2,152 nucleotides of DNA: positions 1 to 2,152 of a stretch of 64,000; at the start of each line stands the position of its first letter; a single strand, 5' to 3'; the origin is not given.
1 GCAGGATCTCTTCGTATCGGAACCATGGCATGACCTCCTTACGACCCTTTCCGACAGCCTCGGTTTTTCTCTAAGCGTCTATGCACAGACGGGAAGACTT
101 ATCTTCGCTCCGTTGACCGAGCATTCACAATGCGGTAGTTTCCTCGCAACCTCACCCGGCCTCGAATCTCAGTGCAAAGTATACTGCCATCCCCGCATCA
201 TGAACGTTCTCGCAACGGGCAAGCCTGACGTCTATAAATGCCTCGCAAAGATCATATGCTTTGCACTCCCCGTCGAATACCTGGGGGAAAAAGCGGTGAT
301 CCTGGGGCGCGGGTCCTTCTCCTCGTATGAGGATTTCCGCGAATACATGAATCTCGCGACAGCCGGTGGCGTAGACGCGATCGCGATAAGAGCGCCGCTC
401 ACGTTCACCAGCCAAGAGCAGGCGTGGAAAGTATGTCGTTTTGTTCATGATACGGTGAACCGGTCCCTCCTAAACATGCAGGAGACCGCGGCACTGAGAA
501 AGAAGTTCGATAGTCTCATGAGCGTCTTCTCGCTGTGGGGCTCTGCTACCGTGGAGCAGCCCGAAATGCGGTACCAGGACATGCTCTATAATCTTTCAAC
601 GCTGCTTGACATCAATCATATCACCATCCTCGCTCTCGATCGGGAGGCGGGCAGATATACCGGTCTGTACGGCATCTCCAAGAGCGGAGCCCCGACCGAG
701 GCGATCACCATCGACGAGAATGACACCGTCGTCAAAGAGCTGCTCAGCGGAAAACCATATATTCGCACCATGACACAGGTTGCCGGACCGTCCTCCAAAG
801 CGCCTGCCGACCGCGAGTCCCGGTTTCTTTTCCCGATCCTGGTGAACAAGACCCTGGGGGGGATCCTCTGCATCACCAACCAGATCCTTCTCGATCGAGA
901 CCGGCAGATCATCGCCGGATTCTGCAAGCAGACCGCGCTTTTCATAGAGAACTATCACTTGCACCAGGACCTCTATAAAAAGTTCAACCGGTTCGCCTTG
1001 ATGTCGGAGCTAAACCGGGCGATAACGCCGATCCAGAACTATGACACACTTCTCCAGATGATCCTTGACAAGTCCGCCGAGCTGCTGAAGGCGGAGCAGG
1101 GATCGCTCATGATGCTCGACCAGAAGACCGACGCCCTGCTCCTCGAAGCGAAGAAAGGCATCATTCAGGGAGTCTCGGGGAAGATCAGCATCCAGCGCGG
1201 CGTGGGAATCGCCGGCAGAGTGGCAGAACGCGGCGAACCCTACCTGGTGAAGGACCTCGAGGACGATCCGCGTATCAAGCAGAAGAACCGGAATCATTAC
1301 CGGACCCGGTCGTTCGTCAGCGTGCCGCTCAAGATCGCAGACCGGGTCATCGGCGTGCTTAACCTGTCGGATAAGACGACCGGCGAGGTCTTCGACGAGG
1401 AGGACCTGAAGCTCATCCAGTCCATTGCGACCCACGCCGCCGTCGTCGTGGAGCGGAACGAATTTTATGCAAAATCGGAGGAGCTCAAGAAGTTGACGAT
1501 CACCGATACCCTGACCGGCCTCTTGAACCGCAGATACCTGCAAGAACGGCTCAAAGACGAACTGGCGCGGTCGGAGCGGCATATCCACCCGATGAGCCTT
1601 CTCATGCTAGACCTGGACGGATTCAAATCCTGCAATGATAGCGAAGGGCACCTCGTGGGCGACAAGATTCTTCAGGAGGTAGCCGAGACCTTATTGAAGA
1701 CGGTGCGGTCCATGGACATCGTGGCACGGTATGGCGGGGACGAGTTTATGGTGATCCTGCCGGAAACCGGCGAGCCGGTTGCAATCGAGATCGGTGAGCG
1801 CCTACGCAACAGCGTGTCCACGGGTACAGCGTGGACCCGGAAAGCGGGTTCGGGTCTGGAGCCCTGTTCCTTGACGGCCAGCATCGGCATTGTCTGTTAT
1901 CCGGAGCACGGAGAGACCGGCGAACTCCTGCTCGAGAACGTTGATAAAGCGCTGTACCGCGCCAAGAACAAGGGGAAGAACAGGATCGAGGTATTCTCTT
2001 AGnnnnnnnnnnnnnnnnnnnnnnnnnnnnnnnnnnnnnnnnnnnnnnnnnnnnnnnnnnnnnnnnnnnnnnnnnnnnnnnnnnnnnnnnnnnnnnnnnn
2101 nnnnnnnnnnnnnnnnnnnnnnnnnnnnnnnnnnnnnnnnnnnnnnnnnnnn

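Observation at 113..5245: Partner-switching module embedded between c-di-GMP synthesis and degradation genes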

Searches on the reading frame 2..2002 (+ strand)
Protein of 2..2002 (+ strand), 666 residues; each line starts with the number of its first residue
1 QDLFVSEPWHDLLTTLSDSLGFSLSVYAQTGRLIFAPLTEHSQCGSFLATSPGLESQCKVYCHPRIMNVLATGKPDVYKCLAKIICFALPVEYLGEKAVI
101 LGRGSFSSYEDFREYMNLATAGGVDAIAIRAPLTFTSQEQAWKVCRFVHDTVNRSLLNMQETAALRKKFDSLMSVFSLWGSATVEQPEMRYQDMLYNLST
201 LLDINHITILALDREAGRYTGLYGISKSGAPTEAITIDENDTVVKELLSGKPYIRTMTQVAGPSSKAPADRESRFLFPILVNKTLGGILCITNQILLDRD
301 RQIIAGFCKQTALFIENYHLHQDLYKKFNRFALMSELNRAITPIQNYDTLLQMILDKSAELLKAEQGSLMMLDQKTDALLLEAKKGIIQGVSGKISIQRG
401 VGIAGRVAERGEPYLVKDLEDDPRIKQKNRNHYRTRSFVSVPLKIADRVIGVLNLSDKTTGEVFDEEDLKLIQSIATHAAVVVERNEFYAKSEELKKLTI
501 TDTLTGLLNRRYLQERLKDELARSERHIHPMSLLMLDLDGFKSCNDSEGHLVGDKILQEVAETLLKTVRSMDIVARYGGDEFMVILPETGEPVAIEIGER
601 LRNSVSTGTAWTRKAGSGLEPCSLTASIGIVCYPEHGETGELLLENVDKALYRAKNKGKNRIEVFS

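Call 3: search_protein_families(library=pfam, proteins=[window:113-2002:+], max_evalue=0.01)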
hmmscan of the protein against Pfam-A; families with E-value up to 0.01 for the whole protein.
window:113-2002:+ (629 aa): 6 families
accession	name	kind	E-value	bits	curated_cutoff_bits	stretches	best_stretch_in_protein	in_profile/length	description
PF00990.26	GGDEF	-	3e-48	164.1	23.8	1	463-624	2-161/161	Diguanylate cyclase, GGDEF domain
PF13185.12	GAF_2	-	5.4e-24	85.4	28.6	1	309-447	3-136/136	GAF domain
PF01590.32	GAF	-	4.9e-20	72.8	22.4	1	311-445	3-132/133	GAF domain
PF13492.12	GAF_3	-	1.3e-15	58.4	27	1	311-448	3-129/129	GAF domain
PF10114.15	PocR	-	0.0061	16.8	23.9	0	7-111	43-150/162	Sensory domain found in PocR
PF22335.1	Cas10-Cmr2_palm2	-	0.0099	16.4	27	0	540-625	56-132/133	Cas10/Cmr2, second palm domain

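Call 48: search_protein_families(library=ncbifam, proteins=[window:2-2002:+], max_evalue=0.001)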
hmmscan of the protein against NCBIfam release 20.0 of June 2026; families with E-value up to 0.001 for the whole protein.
window:2-2002:+ (666 aa): 25 families
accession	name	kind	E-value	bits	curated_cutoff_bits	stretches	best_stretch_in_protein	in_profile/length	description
TIGR00254.1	GGDEF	domain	2.2e-51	173.9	37.4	1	495-664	1-166/168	diguanylate cyclase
NF007135.0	PRK09581.1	equivalog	2.9e-47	161.5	474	1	496-662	289-452/457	PleD family two-component system response regulator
NF038266.1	diguan_SiaD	equivalog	1.7e-46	158.7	290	1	490-662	85-252/252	biofilm regulation diguanylate cyclase SiaD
NF041606.1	dguan_cyc_DgcA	equivalog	5e-43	147.3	370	1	439-664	124-338/340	diguanylate cyclase DgcA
NF007380.0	PRK09894.1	equivalog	1.1e-37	130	256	1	495-663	125-285/296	diguanylate cyclase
NF047654.1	DiguCycDgcRLepto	equivalog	3.3e-37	128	500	1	493-662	127-293/295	diguanylate cyclase DgcR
NF051473.1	DigCycDgcsShew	equivalog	1.3e-35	123.2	400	1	491-664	127-290/291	diguanylate cyclase DgcS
NF007423.1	PRK09966.1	equivalog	1.3e-34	119.8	325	1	488-655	228-390/390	diguanylate cyclase DgcN/YfiN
NF007474.0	PRK10060.1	equivalog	5.2e-32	110.9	782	1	492-666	230-396/663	cyclic di-GMP phosphodiesterase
NF045675.1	PhdiestaseDibA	equivalog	1.5e-30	106.1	980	1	484-662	188-361/623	phosphodiesterase DibA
NF011955.1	PRK15426.1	equivalog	5.2e-29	100.8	408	1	493-663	392-559/564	cellulose biosynthesis regulator diguanylate cyclase DgcQ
NF007298.0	PRK09776.1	equivalog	1.5e-28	99.3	1135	1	494-665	679-845/1111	diguanylate cyclase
NF053781.1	cdiGMPphdstlr2612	equivalog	6.9e-27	93.5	1600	1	495-665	836-1002/1268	Tlr1612 family c-di-GMP phosphodiesterase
NF007599.0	PRK10245.1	equivalog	5.2e-26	91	402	1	494-664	205-369/371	diguanylate cyclase AdrA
NF040885.1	diguan_DgcJ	equivalog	6.9e-25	87.8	500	1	474-607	317-449/493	diguanylate cyclase DgcJ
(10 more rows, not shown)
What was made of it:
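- On Diguanylate cyclase (GGDEF): TIGR00254, 174 bits (call 48).
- Closest known: RsbW-RsbV / SpoIIAB-SpoIIAA partner-switching modules. Different: Scores are far below the equivalog cutoffs (call 48).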

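Call 66: search_protein_families(library=padloc, proteins=[window:2-2002:+], max_evalue=0.001)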
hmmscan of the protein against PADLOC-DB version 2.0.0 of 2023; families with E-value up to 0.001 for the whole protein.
window:2-2002:+ (666 aa): 0 families
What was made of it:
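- Tried and rejected: Defence-system reading (STAND ATPase): PADLOC gives nothing for g1-g3 and only generic HD hits for g4 (call 66).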

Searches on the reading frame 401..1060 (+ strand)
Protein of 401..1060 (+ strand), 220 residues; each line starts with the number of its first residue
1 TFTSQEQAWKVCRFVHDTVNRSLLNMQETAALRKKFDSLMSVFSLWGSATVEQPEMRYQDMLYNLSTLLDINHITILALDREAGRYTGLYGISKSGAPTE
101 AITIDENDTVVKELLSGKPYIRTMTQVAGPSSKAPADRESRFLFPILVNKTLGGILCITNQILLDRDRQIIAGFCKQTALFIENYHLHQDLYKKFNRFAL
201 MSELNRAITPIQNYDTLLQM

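Call 73: search_protein_families(library=pfam, proteins=[window:401-1060:+], max_evalue=1)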
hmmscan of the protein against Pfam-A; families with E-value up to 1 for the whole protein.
window:401-1060:+ (220 aa): 0 families
